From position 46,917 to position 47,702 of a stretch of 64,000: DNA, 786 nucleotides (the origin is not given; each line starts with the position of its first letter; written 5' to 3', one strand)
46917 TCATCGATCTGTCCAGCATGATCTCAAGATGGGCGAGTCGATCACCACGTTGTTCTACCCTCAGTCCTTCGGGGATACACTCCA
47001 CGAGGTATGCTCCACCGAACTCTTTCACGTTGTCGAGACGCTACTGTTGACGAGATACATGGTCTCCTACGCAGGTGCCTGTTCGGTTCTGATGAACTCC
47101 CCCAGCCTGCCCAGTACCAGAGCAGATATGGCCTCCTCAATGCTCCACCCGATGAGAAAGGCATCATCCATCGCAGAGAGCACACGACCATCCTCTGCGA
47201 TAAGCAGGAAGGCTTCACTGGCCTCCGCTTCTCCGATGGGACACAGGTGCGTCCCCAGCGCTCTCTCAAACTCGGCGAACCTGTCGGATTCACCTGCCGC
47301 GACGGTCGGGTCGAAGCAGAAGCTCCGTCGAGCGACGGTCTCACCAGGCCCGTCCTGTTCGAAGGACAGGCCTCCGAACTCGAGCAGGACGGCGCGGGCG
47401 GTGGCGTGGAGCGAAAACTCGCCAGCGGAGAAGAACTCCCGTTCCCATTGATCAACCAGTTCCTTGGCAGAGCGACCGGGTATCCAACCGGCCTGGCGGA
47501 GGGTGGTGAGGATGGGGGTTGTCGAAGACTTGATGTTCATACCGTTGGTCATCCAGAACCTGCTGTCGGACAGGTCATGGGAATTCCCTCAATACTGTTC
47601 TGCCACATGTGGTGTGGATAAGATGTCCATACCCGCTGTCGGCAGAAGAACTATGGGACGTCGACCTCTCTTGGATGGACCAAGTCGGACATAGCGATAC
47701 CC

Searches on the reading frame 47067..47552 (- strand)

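Call 73: search_protein_families(library=pfam, proteins=[window:47067-47552:-], max_evalue=0.001)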
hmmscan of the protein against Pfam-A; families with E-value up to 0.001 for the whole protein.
window:47067-47552:- (161 aa): 1 family
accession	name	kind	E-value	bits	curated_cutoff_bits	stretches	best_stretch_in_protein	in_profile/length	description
PF14433.11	SUKH-3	-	2.8e-29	102.6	23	1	14-148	5-146/146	SUKH-3 immunity protein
